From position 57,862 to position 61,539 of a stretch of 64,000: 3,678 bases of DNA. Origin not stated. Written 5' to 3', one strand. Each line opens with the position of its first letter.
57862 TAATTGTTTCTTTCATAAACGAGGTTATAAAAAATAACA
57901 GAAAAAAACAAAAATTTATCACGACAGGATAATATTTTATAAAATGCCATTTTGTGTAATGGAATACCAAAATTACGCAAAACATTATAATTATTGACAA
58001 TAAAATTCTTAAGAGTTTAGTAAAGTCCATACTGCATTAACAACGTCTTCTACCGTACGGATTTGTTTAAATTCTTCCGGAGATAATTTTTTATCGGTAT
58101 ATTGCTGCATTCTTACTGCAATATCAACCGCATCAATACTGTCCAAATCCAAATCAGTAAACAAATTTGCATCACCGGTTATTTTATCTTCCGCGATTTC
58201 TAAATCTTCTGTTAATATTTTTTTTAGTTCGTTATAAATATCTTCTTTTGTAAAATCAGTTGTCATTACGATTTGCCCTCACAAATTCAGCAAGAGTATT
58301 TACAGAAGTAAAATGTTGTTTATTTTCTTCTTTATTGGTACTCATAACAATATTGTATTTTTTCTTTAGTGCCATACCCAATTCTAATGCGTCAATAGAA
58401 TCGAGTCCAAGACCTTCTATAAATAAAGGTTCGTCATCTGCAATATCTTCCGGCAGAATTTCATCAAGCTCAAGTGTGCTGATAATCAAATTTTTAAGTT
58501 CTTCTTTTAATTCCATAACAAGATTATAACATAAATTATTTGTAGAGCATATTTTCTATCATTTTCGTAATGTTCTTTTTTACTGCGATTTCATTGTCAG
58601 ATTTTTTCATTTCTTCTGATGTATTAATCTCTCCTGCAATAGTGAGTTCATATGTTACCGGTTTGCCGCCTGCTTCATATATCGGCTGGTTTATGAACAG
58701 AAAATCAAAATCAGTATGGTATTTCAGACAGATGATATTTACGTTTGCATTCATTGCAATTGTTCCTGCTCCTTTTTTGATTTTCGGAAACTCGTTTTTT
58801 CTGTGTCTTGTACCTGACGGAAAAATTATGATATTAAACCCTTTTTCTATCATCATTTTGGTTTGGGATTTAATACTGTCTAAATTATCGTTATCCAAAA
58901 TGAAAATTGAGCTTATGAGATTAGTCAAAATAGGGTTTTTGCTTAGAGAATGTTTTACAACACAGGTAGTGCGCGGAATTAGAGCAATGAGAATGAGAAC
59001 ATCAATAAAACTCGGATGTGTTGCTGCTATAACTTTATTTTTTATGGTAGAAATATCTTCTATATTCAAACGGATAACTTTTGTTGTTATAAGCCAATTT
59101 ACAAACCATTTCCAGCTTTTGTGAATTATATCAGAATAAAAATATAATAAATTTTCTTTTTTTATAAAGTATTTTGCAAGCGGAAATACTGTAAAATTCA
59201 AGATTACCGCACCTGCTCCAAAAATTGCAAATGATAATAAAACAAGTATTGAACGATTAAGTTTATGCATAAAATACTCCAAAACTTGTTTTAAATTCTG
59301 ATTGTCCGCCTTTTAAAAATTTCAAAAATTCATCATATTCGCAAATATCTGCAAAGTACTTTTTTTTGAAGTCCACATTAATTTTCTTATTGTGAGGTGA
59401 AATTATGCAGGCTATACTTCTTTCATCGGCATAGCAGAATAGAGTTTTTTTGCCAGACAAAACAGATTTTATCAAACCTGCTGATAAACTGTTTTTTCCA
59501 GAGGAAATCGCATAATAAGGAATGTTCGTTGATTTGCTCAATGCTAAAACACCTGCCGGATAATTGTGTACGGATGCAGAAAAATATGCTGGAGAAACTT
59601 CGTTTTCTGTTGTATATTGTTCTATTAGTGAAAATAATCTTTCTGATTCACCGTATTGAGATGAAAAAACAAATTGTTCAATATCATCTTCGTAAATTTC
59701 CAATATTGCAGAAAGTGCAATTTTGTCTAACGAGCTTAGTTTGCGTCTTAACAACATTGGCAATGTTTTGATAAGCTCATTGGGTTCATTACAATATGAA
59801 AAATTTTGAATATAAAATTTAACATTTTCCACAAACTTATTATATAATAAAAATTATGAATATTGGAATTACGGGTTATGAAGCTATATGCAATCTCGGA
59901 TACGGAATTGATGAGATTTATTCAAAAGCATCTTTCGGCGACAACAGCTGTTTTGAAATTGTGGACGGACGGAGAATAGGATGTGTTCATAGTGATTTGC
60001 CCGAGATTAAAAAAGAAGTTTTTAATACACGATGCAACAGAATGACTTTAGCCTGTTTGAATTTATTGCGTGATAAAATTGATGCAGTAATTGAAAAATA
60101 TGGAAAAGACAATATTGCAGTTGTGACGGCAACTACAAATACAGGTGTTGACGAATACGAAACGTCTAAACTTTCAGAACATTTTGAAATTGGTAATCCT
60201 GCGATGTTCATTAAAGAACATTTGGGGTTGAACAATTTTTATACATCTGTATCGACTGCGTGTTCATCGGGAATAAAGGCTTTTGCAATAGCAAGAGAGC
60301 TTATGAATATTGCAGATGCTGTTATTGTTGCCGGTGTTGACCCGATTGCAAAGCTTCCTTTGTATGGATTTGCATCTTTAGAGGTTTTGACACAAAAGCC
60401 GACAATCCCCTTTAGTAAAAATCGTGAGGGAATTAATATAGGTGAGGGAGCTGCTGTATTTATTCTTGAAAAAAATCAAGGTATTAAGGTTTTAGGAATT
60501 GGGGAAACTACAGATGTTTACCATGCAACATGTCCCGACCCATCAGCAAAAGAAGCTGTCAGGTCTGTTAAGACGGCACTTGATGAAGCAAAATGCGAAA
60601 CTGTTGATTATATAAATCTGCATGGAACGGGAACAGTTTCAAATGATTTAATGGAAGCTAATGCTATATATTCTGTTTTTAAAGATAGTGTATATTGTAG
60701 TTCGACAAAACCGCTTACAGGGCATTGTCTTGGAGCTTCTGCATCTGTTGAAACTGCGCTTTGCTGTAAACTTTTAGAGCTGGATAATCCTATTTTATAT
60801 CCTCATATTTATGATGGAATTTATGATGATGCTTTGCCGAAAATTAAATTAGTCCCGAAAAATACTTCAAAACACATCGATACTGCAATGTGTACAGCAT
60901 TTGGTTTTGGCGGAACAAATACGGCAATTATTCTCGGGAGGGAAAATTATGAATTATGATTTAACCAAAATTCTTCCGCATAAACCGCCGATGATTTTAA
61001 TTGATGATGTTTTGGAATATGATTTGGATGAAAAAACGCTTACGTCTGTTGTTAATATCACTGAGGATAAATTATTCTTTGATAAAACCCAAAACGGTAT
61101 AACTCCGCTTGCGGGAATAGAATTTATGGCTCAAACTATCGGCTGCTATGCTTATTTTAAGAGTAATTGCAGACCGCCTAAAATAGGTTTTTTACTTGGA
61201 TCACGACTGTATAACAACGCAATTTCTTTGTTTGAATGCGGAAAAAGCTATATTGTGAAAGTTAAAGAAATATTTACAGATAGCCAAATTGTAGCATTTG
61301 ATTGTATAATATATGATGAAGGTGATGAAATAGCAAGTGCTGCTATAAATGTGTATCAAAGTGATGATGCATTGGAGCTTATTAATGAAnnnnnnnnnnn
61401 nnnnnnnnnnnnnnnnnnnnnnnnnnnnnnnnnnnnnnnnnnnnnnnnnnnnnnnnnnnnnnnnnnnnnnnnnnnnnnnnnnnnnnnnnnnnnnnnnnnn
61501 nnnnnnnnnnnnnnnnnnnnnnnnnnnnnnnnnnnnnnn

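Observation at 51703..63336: Aryl-polyene-like type II PKS cluster in a probable Gastranaerophilales genome, rearranged and reduced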

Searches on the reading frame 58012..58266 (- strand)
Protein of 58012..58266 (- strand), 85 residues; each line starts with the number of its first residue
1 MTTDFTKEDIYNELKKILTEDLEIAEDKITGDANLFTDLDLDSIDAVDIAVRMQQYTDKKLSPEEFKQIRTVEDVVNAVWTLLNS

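Call 3: search_protein_families(library=pfam, proteins=[window:58012-58266:-], max_evalue=0.01)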
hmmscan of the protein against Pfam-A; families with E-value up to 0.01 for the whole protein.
window:58012-58266:- (85 aa): 1 family
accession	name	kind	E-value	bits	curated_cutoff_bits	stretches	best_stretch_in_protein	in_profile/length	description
PF00550.31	PP-binding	-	6.1e-14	52.5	20.8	1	13-79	2-67/67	Phosphopantetheine attachment site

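Call 5: search_protein_families(library=ncbifam, proteins=[window:58012-58266:-], max_evalue=0.01)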
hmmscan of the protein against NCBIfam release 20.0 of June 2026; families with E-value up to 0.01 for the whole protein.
window:58012-58266:- (85 aa): 16 families
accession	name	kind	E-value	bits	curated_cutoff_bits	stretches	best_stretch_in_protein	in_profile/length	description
NF003757.0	PRK05350.1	equivalog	8.5e-32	109.2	65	1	6-84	3-81/83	acyl carrier protein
NF002150.0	PRK00982.1-4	subfamily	2.5e-14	53.3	66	1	6-79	2-75/80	acyl carrier protein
NF002148.0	PRK00982.1-2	subfamily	2.8e-13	49.5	71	1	7-79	2-74/79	acyl carrier protein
TIGR00517.1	acyl_carrier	equivalog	1.3e-12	47.4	70.45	1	8-78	2-72/77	acyl carrier protein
NF002147.0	PRK00982.1-1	equivalog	2.3e-12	46.6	84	1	5-79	3-77/83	acyl carrier protein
NF040636.1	AcpM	exception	1.1e-10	41.4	146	1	6-81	2-77/93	meromycolate extension acyl carrier protein AcpM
NF002151.0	PRK00982.1-5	equivalog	4.7e-09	36.2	92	1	9-77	3-71/78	acyl carrier protein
NF002149.0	PRK00982.1-3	equivalog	5.4e-09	35.9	106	1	9-78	3-72/78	acyl carrier protein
NF006031.0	PRK08172.1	equivalog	1.3e-08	35.4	76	1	9-84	4-79/82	acyl carrier protein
NF058660.1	cispen_ACP_AmcB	equivalog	5.5e-07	29.7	80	1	10-78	2-77/80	cispentacin biosynthesis acyl carrier protein AmcB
NF004533.0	PRK05883.1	equivalog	6.8e-07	29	72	1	7-80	21-94/100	acyl carrier protein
NF005079.0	PRK06508.1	equivalog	1e-05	25.8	83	1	11-68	5-62/93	acyl carrier protein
NF006617.0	PRK09184.1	subfamily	1.4e-05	25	70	1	5-54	9-62/96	phosphopantetheine-binding protein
NF009104.0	PRK12449.1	equivalog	1.6e-05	24.7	70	1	6-79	2-75/80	acyl carrier protein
NF003464.0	PRK05087.1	equivalog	0.003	17.5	68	1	7-79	4-74/78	D-alanine--poly(phosphoribitol) ligase subunit DltC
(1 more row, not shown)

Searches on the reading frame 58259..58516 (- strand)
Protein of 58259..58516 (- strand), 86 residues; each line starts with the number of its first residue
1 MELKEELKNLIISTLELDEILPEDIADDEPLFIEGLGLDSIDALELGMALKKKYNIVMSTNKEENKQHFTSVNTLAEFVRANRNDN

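Call 3: search_protein_families(library=pfam, proteins=[window:58259-58516:-], max_evalue=0.01)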
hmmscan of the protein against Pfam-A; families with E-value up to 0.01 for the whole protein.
window:58259-58516:- (86 aa): 1 family
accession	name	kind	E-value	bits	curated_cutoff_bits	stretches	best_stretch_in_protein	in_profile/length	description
PF00550.31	PP-binding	-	6e-08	33.3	20.8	1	6-60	2-51/67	Phosphopantetheine attachment site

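Call 5: search_protein_families(library=ncbifam, proteins=[window:58259-58516:-], max_evalue=0.01)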
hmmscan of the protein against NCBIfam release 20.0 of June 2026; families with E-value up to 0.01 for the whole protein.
window:58259-58516:- (86 aa): 13 families
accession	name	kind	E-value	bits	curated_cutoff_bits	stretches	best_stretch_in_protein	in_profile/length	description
NF006617.0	PRK09184.1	subfamily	7.4e-25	86.8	70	1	2-84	13-95/96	phosphopantetheine-binding protein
TIGR00517.1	acyl_carrier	equivalog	1.8e-08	34.1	70.45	1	2-82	3-76/77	acyl carrier protein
NF002149.0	PRK00982.1-3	equivalog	5.8e-08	32.6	106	1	3-83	4-77/78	acyl carrier protein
NF005480.0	PRK07081.1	equivalog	1.6e-07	31.2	72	1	4-81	2-75/83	acyl carrier protein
NF002151.0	PRK00982.1-5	equivalog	5.1e-07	29.7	92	1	3-67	4-64/78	acyl carrier protein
NF058660.1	cispen_ACP_AmcB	equivalog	5.2e-07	29.8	80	1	4-82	3-78/80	cispentacin biosynthesis acyl carrier protein AmcB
NF002148.0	PRK00982.1-2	subfamily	6.8e-07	29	71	1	2-80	4-75/79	acyl carrier protein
NF052616.1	ACP_for_OlsHI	equivalog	9.2e-07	29.1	130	1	21-82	21-80/83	ornithine lipid biosynthesis acyl carrier protein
NF003757.0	PRK05350.1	equivalog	1.2e-05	25.3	65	1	6-81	10-75/83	acyl carrier protein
NF002150.0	PRK00982.1-4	subfamily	0.0011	19.1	66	1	5-82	8-78/80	acyl carrier protein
NF005798.0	PRK07639.1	equivalog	0.0014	19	100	1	3-81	6-80/91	petrobactin biosynthesis protein AsbD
NF003464.0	PRK05087.1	equivalog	0.0023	17.9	68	1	11-76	7-71/78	D-alanine--poly(phosphoribitol) ligase subunit DltC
NF005079.0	PRK06508.1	equivalog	0.0076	16.6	83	1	22-80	19-77/93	acyl carrier protein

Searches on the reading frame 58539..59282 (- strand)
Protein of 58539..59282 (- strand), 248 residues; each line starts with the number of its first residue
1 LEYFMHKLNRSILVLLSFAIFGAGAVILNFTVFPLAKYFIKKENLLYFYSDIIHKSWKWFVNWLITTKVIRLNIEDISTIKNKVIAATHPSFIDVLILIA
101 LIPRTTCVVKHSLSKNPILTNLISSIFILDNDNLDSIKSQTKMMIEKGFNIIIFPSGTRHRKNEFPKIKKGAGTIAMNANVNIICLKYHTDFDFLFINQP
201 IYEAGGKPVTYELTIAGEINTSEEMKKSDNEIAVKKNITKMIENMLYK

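Call 3: search_protein_families(library=pfam, proteins=[window:58539-59282:-], max_evalue=0.01)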
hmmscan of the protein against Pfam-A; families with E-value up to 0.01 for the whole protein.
window:58539-59282:- (248 aa): 1 family
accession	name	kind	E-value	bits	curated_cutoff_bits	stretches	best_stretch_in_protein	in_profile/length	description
PF01553.26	Acyltransferase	-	1.7e-15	57.4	23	1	73-185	6-128/132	Acyltransferase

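Call 5: search_protein_families(library=ncbifam, proteins=[window:58539-59282:-], max_evalue=0.01)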
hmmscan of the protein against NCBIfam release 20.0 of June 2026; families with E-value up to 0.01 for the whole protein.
window:58539-59282:- (248 aa): 6 families
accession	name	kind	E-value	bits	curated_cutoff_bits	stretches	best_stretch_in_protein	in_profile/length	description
TIGR00530.1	AGP_acyltrn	subfamily_domain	2.2e-21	76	102.95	1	68-186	3-127/130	1-acylglycerol-3-phosphate O-acyltransferase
NF006386.0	PRK08633.1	equivalog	3.3e-07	28.4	1221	1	59-188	416-551/1147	acyl-[ACP]--phospholipid O-acyltransferase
NF005959.0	PRK08043.1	equivalog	4.7e-07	28.4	886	1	71-187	15-136/719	bifunctional acyl-ACP--phospholipid O-acyltransferase/long-chain-fatty-acid--ACP ligase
NF005291.0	PRK06814.1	equivalog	1.4e-05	23.2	1349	1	51-187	425-562/1140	acyl-[ACP]--phospholipid O-acyltransferase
NF011593.0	PRK15018.1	equivalog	0.0018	18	501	1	74-187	58-178/245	1-acylglycerol-3-phosphate O-acyltransferase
NF052553.1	LyOrLpactfOlsABRUA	equivalog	0.0024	17.1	300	1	50-169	36-157/263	lyso-ornithine lipid O-acyltransferase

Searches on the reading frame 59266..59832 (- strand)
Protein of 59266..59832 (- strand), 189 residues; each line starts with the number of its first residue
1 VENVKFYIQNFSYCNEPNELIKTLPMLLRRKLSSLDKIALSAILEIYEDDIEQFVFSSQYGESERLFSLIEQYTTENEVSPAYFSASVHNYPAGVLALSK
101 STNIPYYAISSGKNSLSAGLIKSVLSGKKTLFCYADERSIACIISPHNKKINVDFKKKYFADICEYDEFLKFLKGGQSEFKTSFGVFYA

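Call 3: search_protein_families(library=pfam, proteins=[window:59266-59832:-], max_evalue=0.01)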
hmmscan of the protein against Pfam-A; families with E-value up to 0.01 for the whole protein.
window:59266-59832:- (189 aa): 1 family
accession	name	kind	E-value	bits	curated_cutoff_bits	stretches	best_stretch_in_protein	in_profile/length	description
PF13723.12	Ketoacyl-synt_2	-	3.2e-25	89.4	25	1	20-124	18-123/223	Beta-ketoacyl synthase, N-terminal domain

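Call 5: search_protein_families(library=ncbifam, proteins=[window:59266-59832:-], max_evalue=0.01)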
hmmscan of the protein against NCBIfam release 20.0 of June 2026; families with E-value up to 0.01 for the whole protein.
window:59266-59832:- (189 aa): 0 families

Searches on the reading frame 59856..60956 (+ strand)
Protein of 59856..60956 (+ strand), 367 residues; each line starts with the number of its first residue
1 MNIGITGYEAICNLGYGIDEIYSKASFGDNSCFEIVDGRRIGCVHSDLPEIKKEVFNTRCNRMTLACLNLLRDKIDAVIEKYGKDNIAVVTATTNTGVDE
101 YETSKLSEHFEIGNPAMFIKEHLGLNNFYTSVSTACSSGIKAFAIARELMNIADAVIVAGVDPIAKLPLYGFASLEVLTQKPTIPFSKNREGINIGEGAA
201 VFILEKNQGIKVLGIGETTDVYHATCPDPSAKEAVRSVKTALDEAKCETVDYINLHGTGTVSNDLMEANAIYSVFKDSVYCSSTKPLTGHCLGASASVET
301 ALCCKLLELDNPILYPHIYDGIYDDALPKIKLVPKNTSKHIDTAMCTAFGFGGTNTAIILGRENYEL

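Call 4: search_protein_families(library=pfam, proteins=[window:59856-60956:+], max_evalue=0.01)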
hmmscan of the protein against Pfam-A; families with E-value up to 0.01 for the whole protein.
window:59856-60956:+ (367 aa): 2 families
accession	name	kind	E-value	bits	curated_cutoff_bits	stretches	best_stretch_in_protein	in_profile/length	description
PF02801.28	Ketoacyl-synt_C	-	8.3e-21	74.6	20.8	1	212-308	4-108/119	Beta-ketoacyl synthase, C-terminal domain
PF00109.32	ketoacyl-synt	-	1.1e-11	45.3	20.8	1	119-207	157-249/252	Beta-ketoacyl synthase, N-terminal domain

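Call 6: search_protein_families(library=ncbifam, proteins=[window:59856-60956:+], max_evalue=0.01)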
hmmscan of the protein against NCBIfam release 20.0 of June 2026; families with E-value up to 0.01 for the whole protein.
window:59856-60956:+ (367 aa): 18 families
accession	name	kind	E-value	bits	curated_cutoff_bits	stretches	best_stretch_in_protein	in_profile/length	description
NF006618.0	PRK09185.1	subfamily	2.9e-91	306.5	407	1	5-363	7-393/394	beta-ketoacyl-ACP synthase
NF004618.0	PRK05952.1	equivalog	1.3e-48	165.8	455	1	115-362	126-382/384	beta-ketoacyl-ACP synthase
TIGR03150.1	fabF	equivalog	1.3e-48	165.7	493.75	1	122-360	147-406/407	beta-ketoacyl-ACP synthase II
NF005589.0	PRK07314.1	subfamily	2.7e-45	154.9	387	1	122-362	150-411/413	beta-ketoacyl-ACP synthase II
NF006274.0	PRK08439.1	equivalog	8.3e-39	133.5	621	1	124-360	150-403/406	beta-ketoacyl-ACP synthase II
NF005076.0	PRK06501.1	equivalog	2.2e-38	132.3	629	1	99-363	138-423/425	beta-ketoacyl-ACP synthase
NF058662.1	cispenta_AmcF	equivalog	1.7e-37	129.3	325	1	3-360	2-367/369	cispentacin biosynthesis acyltransferase subunit AmcF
NF004970.0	PRK06333.1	subfamily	1.6e-36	126.1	525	1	124-362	161-421/424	beta-ketoacyl-ACP synthase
NF006587.0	PRK09116.1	equivalog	1.4e-33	116.2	470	1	123-362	151-406/408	beta-ketoacyl-ACP synthase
NF005490.0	PRK07103.1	equivalog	4.8e-28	98.3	445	1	131-362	164-412/414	polyketide beta-ketoacyl:acyl carrier protein synthase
NF006434.0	PRK08722.1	equivalog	9.8e-28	97.1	759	1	124-360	152-411/414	beta-ketoacyl-ACP synthase II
NF005935.0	PRK07967.1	equivalog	8.4e-27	94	630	1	183-362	218-403/406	beta-ketoacyl-ACP synthase I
NF005916.1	PRK07910.1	equivalog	1.4e-26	93.4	560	1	130-362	166-417/418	KasA/KasB family beta-ketoacyl-ACP synthase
NF053555.1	prodigi_MBC_PigJ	equivalog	3.2e-17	62.1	900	1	115-327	492-714/759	prodigiosin MBC biosynthesis protein PigJ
NF040607.1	mycolic_Pks13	equivalog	1.3e-11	42.7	2100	1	131-360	266-523/1680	polyketide synthase Pks13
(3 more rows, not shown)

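Call 10: find_encoding_contigs(protein=window:59856-60956:+, flank=10000, max_places=10)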
Protein window:59856-60956:+ (367 aa): no gene with exactly this product is on record in the collection.

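Call 11: find_related_loci(query=window:59856-60956:+, collection=genome_contigs, flank=10000)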
Query window:59856-60956:+ (367 aa) in genome_contigs; peptide patterns used: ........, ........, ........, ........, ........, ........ (x = any residue, [..] = any of these).
336 stretches matched a pattern; 3 encode a relative of the query (tblastn E <= 1e-3); 3 distinct loci.
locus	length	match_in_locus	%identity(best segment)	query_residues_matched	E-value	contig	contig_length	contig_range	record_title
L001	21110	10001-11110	59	5-364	2e-140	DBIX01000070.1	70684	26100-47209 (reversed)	MAG TPA_asm: Cyanobacteria bacterium UBA791 UBA791_contig_2607, whole genome shotgun sequence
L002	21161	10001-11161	36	11-361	2e-60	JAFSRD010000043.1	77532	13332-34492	MAG: Treponema sp. isolate RGIG3398 Goat_Reticulum.Co__c2304666, whole genome shotgun sequence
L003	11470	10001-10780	32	106-358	6e-27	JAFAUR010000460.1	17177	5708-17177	MAG: Acidobacteriaceae bacterium isolate CP_BM_RX_15 BM_RX_k147_25753, whole genome shotgun sequence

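Call 14: search_protein_families(library=pfam, proteins=[L001:1131-2039:-, L001:2042-3085:-, L001:3091-5193:-, L001:5183-5698:-, L001:5694-6104:-, L001:6110-7705:-, L001:7698-8099:-, L001:8626-9360:-, L001:9363-9989:-, L001:13557-13919:-], max_evalue=0.01)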
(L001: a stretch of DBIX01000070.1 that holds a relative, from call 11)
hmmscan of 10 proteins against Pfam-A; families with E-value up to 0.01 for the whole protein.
L001:1131-2039:- (303 aa): 0 families

L001:2042-3085:- (348 aa): 6 families
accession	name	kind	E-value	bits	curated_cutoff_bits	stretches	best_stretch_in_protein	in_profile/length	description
PF21212.3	Dimerisation2-like_dom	-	1.3e-15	57.9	27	1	19-79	4-66/72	Dimerisation2-like domain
PF00891.24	Methyltransf_2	-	8.4e-07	29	22.3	1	183-326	66-208/210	O-methyltransferase domain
PF08100.18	Dimerisation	-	5.5e-05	23.4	25.6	1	18-96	8-91/93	O-methyltransferase dimerisation domain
PF13489.12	Methyltransf_23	-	0.0012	19.1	27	0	169-223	11-61/164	Methyltransferase domain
PF01728.25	FtsJ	-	0.004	17.5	24.1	1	171-242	15-85/181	FtsJ-like methyltransferase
PF12802.13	MarR_2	-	0.0097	16.5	27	0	37-82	7-54/61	MarR family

L001:3091-5193:- (701 aa): 1 family
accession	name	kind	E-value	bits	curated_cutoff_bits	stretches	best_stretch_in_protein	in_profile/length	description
PF02355.23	SecD_SecF_C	-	0.00084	19.2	20.5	1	575-638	39-102/189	Protein export membrane protein SecD/SecF, C-terminal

L001:5183-5698:- (172 aa): 0 families

L001:5694-6104:- (137 aa): 4 families
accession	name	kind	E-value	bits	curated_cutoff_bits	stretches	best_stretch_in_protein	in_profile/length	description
PF13279.12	4HBT_2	-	2.8e-08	34.7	25.5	1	11-115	2-107/122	Thioesterase-like superfamily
PF03061.28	4HBT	-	2.5e-07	31.3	20.6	1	18-84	1-60/79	Thioesterase superfamily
PF01643.23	Acyl-ACP_TE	-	0.00044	20.4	23.7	1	10-116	10-117/131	Acyl-ACP thioesterase N-terminal domain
PF20791.3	Acyl-ACP_TE_C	-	0.0077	16.8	21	0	9-107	13-97/101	Acyl-ACP thioesterase C-terminal domain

L001:6110-7705:- (532 aa): 2 families
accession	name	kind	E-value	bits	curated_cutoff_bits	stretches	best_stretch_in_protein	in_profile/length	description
PF00501.34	AMP-binding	-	1.4e-12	47.6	29.9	1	103-259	155-330/384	AMP-binding enzyme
PF22818.2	ApeI-like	-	3.3e-07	31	28.5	1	435-512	18-95/119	ApeI dehydratase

L001:7698-8099:- (134 aa): 0 families

L001:8626-9360:- (245 aa): 1 family
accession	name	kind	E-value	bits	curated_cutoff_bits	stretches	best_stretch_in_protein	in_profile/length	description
PF01553.26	Acyltransferase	-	9.3e-14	51.8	23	1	75-187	9-131/132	Acyltransferase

L001:9363-9989:- (209 aa): 1 family
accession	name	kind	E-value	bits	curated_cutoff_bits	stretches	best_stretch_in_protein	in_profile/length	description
PF13723.12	Ketoacyl-synt_2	-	1.3e-27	97.3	25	1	25-135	12-123/223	Beta-ketoacyl synthase, N-terminal domain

L001:13557-13919:- (121 aa): 0 families

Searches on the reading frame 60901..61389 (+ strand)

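Call 4: search_protein_families(library=pfam, proteins=[window:60901-61389:+], max_evalue=0.01)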
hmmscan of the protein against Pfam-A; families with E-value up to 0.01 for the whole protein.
window:60901-61389:+ (163 aa): 2 families
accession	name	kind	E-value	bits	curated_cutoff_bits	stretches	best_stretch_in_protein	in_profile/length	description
PF22817.2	ApeP-like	-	2.2e-16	60.3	27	1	23-156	9-144/158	ApeP dehydratase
PF07977.19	FabA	-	0.00037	20.6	23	1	25-87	1-70/138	FabA-like domain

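Call 6: search_protein_families(library=ncbifam, proteins=[window:60901-61389:+], max_evalue=0.01)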
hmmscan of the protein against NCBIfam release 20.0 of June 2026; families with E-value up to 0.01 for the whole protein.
window:60901-61389:+ (163 aa): 3 families
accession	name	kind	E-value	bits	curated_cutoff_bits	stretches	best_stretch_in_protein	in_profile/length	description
NF000582.1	PRK00006.1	equivalog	2.7e-08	33.9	113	1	20-150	4-134/137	3-hydroxyacyl-ACP dehydratase FabZ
TIGR01750.1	fabZ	equivalog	3.1e-07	30.3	155.15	1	20-150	5-138/141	3-hydroxyacyl-ACP dehydratase FabZ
NF009667.0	PRK13188.1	equivalog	6.3e-07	28.4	465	1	20-81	325-387/464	bifunctional UDP-3-O-[3-hydroxymyristoyl] N-acetylglucosamine deacetylase/3-hydroxyacyl-ACP dehydratase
